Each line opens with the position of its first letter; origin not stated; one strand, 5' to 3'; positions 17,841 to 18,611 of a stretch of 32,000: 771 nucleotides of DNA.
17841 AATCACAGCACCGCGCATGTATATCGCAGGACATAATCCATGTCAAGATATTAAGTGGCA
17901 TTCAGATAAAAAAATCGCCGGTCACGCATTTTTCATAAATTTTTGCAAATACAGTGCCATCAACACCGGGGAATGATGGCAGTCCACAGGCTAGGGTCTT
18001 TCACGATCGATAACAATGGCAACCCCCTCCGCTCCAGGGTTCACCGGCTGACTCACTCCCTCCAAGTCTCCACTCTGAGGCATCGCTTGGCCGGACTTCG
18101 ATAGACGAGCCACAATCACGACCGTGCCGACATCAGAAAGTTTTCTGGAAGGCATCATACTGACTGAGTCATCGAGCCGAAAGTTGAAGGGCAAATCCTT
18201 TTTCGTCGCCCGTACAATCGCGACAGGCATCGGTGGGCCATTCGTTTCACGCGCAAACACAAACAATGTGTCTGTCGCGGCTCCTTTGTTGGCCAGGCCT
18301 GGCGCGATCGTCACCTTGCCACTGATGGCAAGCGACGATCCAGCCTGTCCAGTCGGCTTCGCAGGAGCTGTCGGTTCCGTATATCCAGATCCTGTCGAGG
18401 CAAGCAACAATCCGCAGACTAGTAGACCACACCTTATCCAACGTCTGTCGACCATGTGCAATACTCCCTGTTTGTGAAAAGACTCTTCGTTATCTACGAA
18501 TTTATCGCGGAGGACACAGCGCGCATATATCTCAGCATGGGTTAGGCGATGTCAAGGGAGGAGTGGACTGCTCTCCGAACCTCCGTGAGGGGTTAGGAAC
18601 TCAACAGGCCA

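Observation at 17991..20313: CcmI with a recent in-frame 390-bp tandem duplication of its C-terminal domain, plus a third secreted stand-alone copy wedged between ccmI and haoA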

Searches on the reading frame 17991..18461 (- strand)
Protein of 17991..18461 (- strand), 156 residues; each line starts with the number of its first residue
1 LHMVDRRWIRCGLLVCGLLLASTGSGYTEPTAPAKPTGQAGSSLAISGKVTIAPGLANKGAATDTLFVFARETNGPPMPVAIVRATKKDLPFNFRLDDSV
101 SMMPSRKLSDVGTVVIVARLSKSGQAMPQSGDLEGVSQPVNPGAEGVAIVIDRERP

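Call 4: search_protein_families(library=pfam, proteins=[window:17991-18461:-], max_evalue=0.01)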
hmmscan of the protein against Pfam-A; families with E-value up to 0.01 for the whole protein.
window:17991-18461:- (156 aa): 1 family
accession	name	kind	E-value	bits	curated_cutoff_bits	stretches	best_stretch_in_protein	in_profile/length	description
PF23892.1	Ig_CycH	-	1.2e-35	121.9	27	1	47-152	2-108/108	Cytochrome c-type biogenesis protein H Ig-like domain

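Call 5: search_protein_families(library=ncbifam, proteins=[window:17991-18461:-], max_evalue=0.01)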
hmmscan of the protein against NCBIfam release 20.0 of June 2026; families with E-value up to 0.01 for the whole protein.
window:17991-18461:- (156 aa): 0 families

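Call 12: find_homologous_proteins(query=window:17994-18455:-, max_evalue=0.00001)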
Query window:17994-18455:- (154 aa): 393 proteins with E <= 0.00001 among 462 candidates; the best 120 are listed.
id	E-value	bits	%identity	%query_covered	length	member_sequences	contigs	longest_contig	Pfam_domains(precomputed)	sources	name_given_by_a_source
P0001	3.1e-102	357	74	84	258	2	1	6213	PF23892.2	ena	-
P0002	3.2e-100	350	73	83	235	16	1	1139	PF23892.2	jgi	jgi:hypothetical protein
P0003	2.5e-99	347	72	84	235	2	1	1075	PF23892.2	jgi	jgi:hypothetical protein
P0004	6.3e-99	346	73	83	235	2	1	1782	PF23892.2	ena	-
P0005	5.6e-98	343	73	83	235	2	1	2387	PF23892.2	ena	-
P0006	2.3e-89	315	95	100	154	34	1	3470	PF23892.2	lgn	-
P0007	2.8e-88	311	95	100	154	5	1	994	PF23892.2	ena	-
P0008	3.3e-87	308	94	100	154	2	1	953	PF23892.2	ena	-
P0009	7.0e-86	304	95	100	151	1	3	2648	PF23892.2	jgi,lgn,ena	jgi:cytochrome c-type biogenesis protein CcmH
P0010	1.0e-85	303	95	100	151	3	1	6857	PF23892.2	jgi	jgi:cytochrome c-type biogenesis protein CcmH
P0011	2.4e-85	302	94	100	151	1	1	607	PF23892.2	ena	-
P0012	1.3e-84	299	92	100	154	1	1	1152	PF23892.2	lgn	-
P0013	1.7e-84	299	94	100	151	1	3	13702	PF23892.2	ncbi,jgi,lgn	jgi:cytochrome c-type biogenesis protein CcmH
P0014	4.9e-84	298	90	100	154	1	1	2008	PF23892.2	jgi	jgi:cytochrome c-type biogenesis protein CcmH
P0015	6.8e-83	294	89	100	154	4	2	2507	PF23892.2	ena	-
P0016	1.1e-82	293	89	100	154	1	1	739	PF23892.2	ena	-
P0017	4.8e-82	291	90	100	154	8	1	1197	PF23892.2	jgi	jgi:cytochrome c-type biogenesis protein CcmH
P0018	8.5e-82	290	89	100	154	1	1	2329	PF23892.2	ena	-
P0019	2.5e-81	289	87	100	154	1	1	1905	PF23892.2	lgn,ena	-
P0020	2.5e-80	286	86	100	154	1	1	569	PF23892.2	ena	-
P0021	2.6e-80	286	86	100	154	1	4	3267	PF23892.2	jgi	jgi:cytochrome c-type biogenesis protein CcmH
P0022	1.5e-78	280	86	100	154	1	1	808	PF23892.2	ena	-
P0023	1.9e-78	280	87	100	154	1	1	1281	PF23892.2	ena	-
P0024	1.4e-76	273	96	90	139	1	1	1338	PF23892.2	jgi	jgi:cytochrome c-type biogenesis protein CcmH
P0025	2.1e-76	273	84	100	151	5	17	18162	PF23892.2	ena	-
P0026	5.8e-76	271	95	90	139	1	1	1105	PF23892.2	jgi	jgi:cytochrome c-type biogenesis protein CcmH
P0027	7.6e-76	271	81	100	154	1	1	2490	PF23892.2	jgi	jgi:cytochrome c-type biogenesis protein CcmH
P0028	7.7e-76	271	85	100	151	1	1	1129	PF23892.2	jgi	jgi:cytochrome c-type biogenesis protein CcmH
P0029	1.5e-75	270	94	90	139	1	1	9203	PF23892.2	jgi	jgi:cytochrome c-type biogenesis protein CcmH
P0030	1.6e-75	270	95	90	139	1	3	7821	PF23892.2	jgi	-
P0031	1.7e-75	270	81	100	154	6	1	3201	PF23892.2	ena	-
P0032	1.9e-75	270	83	100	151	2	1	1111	PF23892.2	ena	-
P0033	2.3e-75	270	80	100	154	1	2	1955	PF23892.2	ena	-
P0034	2.9e-75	269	95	90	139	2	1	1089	PF23892.2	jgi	-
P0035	3.3e-74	266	79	100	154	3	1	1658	PF23892.2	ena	-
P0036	4.4e-74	265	82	100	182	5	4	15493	PF23892.2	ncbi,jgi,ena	-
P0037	9.9e-74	264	79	100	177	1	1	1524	PF23892.2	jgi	jgi:cytochrome c-type biogenesis protein CcmH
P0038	1.1e-73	264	80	100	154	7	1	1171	PF23892.2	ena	-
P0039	1.2e-73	264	80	100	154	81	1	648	PF23892.2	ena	-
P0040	1.3e-73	264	80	100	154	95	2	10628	PF23892.2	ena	-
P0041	3.1e-73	263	81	100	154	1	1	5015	PF23892.2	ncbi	ncbi:MAG: hypothetical protein ABI980_11835 [Nitrospirota bacterium]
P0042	3.1e-72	259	79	100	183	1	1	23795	PF23892.2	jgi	jgi:hypothetical protein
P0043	3.6e-72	259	78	100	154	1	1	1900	PF23892.2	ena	-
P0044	5.0e-72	259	80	100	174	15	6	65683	PF23892.2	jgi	jgi:cytochrome c-type biogenesis protein CcmH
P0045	6.8e-72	258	81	100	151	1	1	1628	PF23892.2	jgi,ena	-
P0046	8.5e-72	258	79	100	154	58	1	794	PF23892.2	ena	-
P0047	9.2e-72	258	77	100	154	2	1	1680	PF23892.2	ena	-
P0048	1.2e-71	257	79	100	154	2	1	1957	PF23892.2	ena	-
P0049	1.7e-71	257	78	100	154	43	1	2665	PF23892.2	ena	-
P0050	2.6e-71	256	79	100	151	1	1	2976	PF23892.2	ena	-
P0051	3.5e-71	256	79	100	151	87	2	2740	PF23892.2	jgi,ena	-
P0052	3.5e-71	256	81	100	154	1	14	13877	PF23892.2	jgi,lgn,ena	jgi:cytochrome c-type biogenesis protein CcmH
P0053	4.0e-71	256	81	100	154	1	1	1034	PF23892.2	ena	-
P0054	4.2e-71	256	80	100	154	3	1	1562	PF23892.2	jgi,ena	-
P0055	4.9e-71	255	81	100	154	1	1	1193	PF23892.2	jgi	jgi:cytochrome c-type biogenesis protein CcmH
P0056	5.9e-71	255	77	100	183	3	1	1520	PF23892.2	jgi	jgi:cytochrome c-type biogenesis protein CcmH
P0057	6.3e-71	255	80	100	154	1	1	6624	PF23892.2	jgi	jgi:cytochrome c-type biogenesis protein CcmH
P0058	1.0e-70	254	79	100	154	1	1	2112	PF23892.2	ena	-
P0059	1.1e-70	254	79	100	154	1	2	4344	PF23892.2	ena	-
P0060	1.1e-70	254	78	100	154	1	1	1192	PF23892.2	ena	-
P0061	1.2e-70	254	79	100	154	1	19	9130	PF23892.2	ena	-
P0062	1.2e-70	254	80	100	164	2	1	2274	PF23892.2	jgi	jgi:cytochrome c-type biogenesis protein CcmH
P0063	1.3e-70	254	79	100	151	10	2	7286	PF23892.2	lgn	-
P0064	1.4e-70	254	80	100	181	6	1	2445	PF23892.2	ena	-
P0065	1.4e-70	254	78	100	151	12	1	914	PF23892.2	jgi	-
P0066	1.5e-70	254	79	100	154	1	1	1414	PF23892.2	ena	-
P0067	1.6e-70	254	78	100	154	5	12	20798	PF23892.2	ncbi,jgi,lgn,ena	ncbi:MAG TPA: hypothetical protein VIW47_14735 [Nitrospiraceae bacterium]|jgi:cytochrome c-type biog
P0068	2.0e-70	253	77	100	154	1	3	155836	PF23892.2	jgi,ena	jgi:cytochrome c-type biogenesis protein CcmH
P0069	2.1e-70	253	79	100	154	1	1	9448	PF23892.2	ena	-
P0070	2.5e-70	253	80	100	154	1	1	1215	PF23892.2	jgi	jgi:cytochrome c-type biogenesis protein CcmH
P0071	2.6e-70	253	77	100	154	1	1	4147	PF23892.2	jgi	jgi:cytochrome c-type biogenesis protein CcmH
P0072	3.2e-70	253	80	100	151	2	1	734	PF23892.2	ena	-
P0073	3.5e-70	253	79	100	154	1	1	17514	PF23892.2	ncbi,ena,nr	ncbi:MAG TPA: hypothetical protein VJU54_00840 [Nitrospiraceae bacterium]|nr:hypothetical protein [N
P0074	4.1e-70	252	79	100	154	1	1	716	PF23892.2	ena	-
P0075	4.5e-70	252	76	100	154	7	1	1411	PF23892.2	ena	-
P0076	4.6e-70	252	79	100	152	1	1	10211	PF23892.2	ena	-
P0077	5.3e-70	252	80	100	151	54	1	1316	PF23892.2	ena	-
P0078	5.4e-70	252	79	100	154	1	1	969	PF23892.2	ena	-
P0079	6.9e-70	252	78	100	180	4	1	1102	PF23892.2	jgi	jgi:cytochrome c-type biogenesis protein CcmH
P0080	7.5e-70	252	79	100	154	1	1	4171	PF23892.2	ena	-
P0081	7.9e-70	252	78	100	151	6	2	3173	PF23892.2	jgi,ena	-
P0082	8.4e-70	251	77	100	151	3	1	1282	PF23892.2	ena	-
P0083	8.9e-70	251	77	100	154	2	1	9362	PF23892.2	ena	-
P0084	9.6e-70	251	77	100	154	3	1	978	PF23892.2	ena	-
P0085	1.1e-69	251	77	100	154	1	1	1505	PF23892.2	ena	-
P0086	1.2e-69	251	77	100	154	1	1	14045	PF23892.2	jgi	jgi:cytochrome c-type biogenesis protein CcmH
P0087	1.4e-69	251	78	100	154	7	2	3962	PF23892.2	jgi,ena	jgi:cytochrome c-type biogenesis protein CcmH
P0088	1.4e-69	251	77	100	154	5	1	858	PF23892.2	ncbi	-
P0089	1.6e-69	251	78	100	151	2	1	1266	PF23892.2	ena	-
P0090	1.7e-69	250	81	100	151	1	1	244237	PF23892.2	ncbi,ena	-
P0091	1.8e-69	250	77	100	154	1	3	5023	PF23892.2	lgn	-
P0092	1.9e-69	250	77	100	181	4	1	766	PF23892.2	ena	-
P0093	2.1e-69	250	75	100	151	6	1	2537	PF23892.2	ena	-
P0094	2.4e-69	250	77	100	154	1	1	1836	PF23892.2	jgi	jgi:cytochrome c-type biogenesis protein CcmH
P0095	2.6e-69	250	76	100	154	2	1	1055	PF23892.2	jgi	jgi:cytochrome c-type biogenesis protein CcmH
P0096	2.6e-69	250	79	100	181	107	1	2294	PF23892.2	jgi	jgi:hypothetical protein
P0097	3.5e-69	249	77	100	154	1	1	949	PF23892.2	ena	-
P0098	4.6e-69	249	77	100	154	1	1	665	PF23892.2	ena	-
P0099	4.6e-69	249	65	82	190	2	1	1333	PF23892.2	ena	-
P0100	4.9e-69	249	77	100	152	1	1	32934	PF23892.2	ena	-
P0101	5.9e-69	249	77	100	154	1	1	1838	PF23892.2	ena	-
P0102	6.1e-69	249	77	100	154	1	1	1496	PF23892.2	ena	-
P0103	6.7e-69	249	76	100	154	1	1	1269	PF23892.2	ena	-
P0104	8.3e-69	248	78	100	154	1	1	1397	PF23892.2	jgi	jgi:cytochrome c-type biogenesis protein CcmH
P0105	8.5e-69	248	77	100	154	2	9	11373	PF23892.2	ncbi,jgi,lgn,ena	-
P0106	1.3e-68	248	75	100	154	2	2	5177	PF23892.2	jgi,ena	-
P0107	2.2e-68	247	79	100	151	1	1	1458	PF23892.2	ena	-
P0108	2.4e-68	247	76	100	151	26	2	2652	PF23892.2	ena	-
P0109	2.7e-68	247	78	100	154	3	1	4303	PF23892.2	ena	-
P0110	2.8e-68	247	77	100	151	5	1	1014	PF23892.2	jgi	jgi:cytochrome c-type biogenesis protein CcmH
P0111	2.8e-68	247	74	84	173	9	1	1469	PF23892.2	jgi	-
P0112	3.5e-68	246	77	100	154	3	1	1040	PF23892.2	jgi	jgi:cytochrome c-type biogenesis protein CcmH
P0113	4.0e-68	246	76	100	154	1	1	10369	PF23892.2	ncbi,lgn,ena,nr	ncbi:MAG TPA: hypothetical protein VK901_05870 [Nitrospiraceae bacterium]|nr:hypothetical protein [N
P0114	4.1e-68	246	77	100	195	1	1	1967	PF23892.2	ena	-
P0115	4.3e-68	246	78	100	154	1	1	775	PF23892.2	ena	-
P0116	4.8e-68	246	77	100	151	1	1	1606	PF23892.2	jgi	jgi:cytochrome c-type biogenesis protein CcmH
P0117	5.0e-68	246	75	100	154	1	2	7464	PF23892.2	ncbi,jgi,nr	ncbi:MAG: hypothetical protein EHM80_03720 [Nitrospiraceae bacterium]|nr:MAG: hypothetical protein E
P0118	5.4e-68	246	74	100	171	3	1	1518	PF23892.2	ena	-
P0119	5.5e-68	246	77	100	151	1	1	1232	PF23892.2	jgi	jgi:cytochrome c-type biogenesis protein CcmH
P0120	6.0e-68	245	77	100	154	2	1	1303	PF23892.2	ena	-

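Call 13: find_related_loci(query=window:17994-18455:-, collection=genome_contigs, flank=10000)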
Query window:17994-18455:- (154 aa) in genome_contigs; peptide patterns used: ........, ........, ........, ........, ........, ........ (x = any residue, [..] = any of these).
433 stretches matched a pattern; 99 encode a relative of the query (tblastn E <= 1e-3); the best 80 are kept; 79 distinct loci.
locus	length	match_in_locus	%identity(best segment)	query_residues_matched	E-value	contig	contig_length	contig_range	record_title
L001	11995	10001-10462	95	1-154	2e-94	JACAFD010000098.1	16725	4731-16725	MAG: Nitrospirae bacterium isolate L.E.N.18 k119_79354, whole genome shotgun sequence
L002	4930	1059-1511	81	1-154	5e-80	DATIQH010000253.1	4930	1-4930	MAG TPA_asm: Nitrospiraceae bacterium isolate SMAG_U15872 k141_279729, whole genome shotgun sequence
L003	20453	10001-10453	81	1-154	2e-79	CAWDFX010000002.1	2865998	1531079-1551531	MAG: uncultured Nitrospiraceae bacterium isolate MFD06229.bin.1.58 genome assembly, contig: contig_701, whole genome sho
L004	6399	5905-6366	79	1-154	5e-79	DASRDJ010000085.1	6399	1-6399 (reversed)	MAG TPA_asm: Terriglobales bacterium isolate SMAG_U9977 k141_1279862, whole genome shotgun sequence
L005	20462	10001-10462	79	1-154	5e-79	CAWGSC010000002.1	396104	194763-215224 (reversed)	MAG: uncultured Nitrospiraceae bacterium isolate MFD06298.bin.2.114 genome assembly, contig: contig_14458, whole genome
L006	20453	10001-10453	80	1-154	1e-78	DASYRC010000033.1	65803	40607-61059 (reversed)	MAG TPA_asm: Nitrospiraceae bacterium isolate SMAG_U4501 k141_307082, whole genome shotgun sequence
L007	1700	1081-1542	79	1-154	3e-82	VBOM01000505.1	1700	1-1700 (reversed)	MAG: Nitrospirae bacterium isolate NS_10 14_0903_09_40cm_scaffold_153478, whole genome shotgun sequence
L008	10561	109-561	79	1-154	4e-78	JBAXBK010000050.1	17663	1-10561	MAG: Nitrospira sp. isolate ELA165 MAG165_50, whole genome shotgun sequence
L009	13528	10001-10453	79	1-154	5e-78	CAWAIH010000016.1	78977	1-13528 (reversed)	MAG: uncultured Nitrospiraceae bacterium isolate MFD02134.bin.2.198 genome assembly, contig: contig_36151, whole genome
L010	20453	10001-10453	79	1-154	4e-78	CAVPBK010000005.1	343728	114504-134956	MAG: Nitrospirota bacterium isolate MFD00031.bin.1.108 genome assembly, contig: contig_546, whole genome shotgun sequenc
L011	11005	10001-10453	80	1-154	1e-77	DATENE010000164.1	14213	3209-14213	MAG TPA_asm: Nitrospiraceae bacterium isolate SMAG_U8961 k141_1325444, whole genome shotgun sequence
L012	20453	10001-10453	79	1-154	7e-78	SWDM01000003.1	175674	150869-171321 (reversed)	MAG: Nitrospira sp. isolate RSF3 Nitrospira_sp_RSF3_3, whole genome shotgun sequence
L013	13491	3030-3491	78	1-154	7e-78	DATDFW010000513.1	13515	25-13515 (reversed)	MAG TPA_asm: Nitrospiraceae bacterium isolate SMAG_U236 k141_1214046, whole genome shotgun sequence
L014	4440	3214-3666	79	1-154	1e-77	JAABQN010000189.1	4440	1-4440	MAG: Nitrospiraceae bacterium isolate S06.Bin014 Scaffold_179, whole genome shotgun sequence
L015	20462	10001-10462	79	1-154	1e-76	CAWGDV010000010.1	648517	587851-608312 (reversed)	MAG: uncultured Nitrospiraceae bacterium isolate MFD02159.bin.1.78 genome assembly, contig: contig_23571, whole genome s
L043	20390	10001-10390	76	25-154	2e-61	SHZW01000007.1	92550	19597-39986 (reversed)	MAG: Nitrospiraceae bacterium isolate Baikal-deep-G158 BACOMB-40M-C40, whole genome shotgun sequence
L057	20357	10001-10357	78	33-154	4e-56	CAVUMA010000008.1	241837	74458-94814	MAG: uncultured Nitrospiraceae bacterium isolate MFD06435.bin.2.125 genome assembly, contig: contig_20096, whole genome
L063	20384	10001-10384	73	23-153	3e-57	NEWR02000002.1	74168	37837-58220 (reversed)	MAG: Nitrospira sp. CG24C Nitrospira_sp_RSF10_CG24_C_2, whole genome shotgun sequence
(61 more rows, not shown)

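Call 41: predict_structure(alignment_id=A3)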
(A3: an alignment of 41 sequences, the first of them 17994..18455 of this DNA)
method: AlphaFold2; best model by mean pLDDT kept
length: 154 residues; sequences in the alignment: 41
mean_pLDDT: 80.2   pTM: 0.70
mean pLDDT of the five models: 80.2, 78.0, 76.6, 76.5, 75.5
residues with pLDDT >= 90: 93; 70-90: 21; 50-70: 1; < 50: 39
segments of 3 or more residues with pLDDT < 50: 1-39
pLDDT, mean of each block of 10 residues (from residue 1): 41 40 37 43 94 97 97 88 98 92 84 97 93 97 98 96
secondary structure, 60 per line:
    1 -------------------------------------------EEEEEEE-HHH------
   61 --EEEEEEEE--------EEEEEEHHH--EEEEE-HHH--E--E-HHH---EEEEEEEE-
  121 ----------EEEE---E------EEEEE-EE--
elements in order: E44-50 E63-70 E79-84 E90-94 E112-119 E131-134 E145-149

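Call 45: fold_search(model_id=the predicted structure, library=pdb)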
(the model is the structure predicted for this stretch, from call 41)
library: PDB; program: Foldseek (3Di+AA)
matches with E <= 10: 1066; with E <= 0.001: 0
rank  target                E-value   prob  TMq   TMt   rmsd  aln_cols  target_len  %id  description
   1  5wec_B                1.5e-03  1.00  0.43  0.55   5.0       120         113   13  Structure of an alternative pilotin from the type II secretion system of Vibrio cholerae (released 2018-07-11)
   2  5wec_A                3.0e-03  1.00  0.39  0.51   5.4       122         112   14  Structure of an alternative pilotin from the type II secretion system of Vibrio cholerae (released 2018-07-11)
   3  3e8v                  5.7e-03  1.00  0.35  0.59   4.7       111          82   17  Crystal structure of a possible transglutaminase-family protein proteolytic fragment from Bacteroides fragilis (released 2008-09-02)
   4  7su1_C                3.2e-02  0.47  0.26  0.33  11.8       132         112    9  Crystal structure of an acidic pH-selective Ipilimumab variant Ipi.106 in complex with CTLA-4 (released 2022-03-02)
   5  1i8l_C                3.2e-02  0.47  0.28  0.33  13.6       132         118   16  HUMAN B7-1/CTLA-4 CO-STIMULATORY COMPLEX (released 2001-04-04)
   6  6xy2_A                3.4e-02  0.44  0.26  0.32  14.1       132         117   14  Crystal structure of CTLA-4 complexed with the Fab of HL32 antibody (released 2020-12-09)
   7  6rp8_C                4.1e-02  0.41  0.27  0.33  13.8       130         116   12  Crystal Structure of Ipilimumab Fab complexed with CTLA-4 at 2.6A resolution (released 2020-07-08)
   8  2ij0_C                5.8e-02  0.21  0.23  0.27  13.7       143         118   10  Structural basis of T cell specificity and activation by the bacterial superantigen toxic shock syndrome toxin-1 (released 2007-02-20)
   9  5ggv_Y                7.0e-02  0.38  0.28  0.34  12.7       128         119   13  CTLA-4 in complex with tremelimumab Fab (released 2016-11-09)
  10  5ek8                  7.4e-02  0.38  0.27  0.09  18.4       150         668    7  Crystal structure of a 9R-lipoxygenase from Cyanothece PCC8801 at 2.7 Angstroms (released 2015-12-23)
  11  3osk_B                8.3e-02  0.33  0.27  0.32  14.4       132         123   13  Crystal structure of human CTLA-4 apo homodimer (released 2010-12-08)
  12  1bzd_A                8.8e-02  0.63  0.34  0.39   6.3       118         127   12  TERTIARY STRUCTURES OF THREE AMYLOIDOGENIC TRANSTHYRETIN VARIANTS AND IMPLICATIONS FOR AMYLOID FIBRIL FORMATION (released 1998-11-04)
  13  2try_A                8.8e-02  0.60  0.33  0.38   6.3       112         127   12  TERTIARY STRUCTURES OF THREE AMYLOIDOGENIC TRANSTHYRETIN VARIANTS AND IMPLICATIONS FOR AMYLOID FIBRIL FORMATION (released 1997-04-21)
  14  1tsh_A                1.2e-01  0.57  0.33  0.38   6.2       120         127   13  TERTIARY STRUCTURES OF THREE AMYLOIDOGENIC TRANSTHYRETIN VARIANTS AND IMPLICATIONS FOR AMYLOID FIBRIL FORMATION (released 1997-04-21)
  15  3e2h_B                1.2e-01  0.23  0.26  0.34  12.0       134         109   13  Structure of the m67 high-affinity mutant of the 2C TCR in complex with Ld/QL9 (released 2008-11-04)
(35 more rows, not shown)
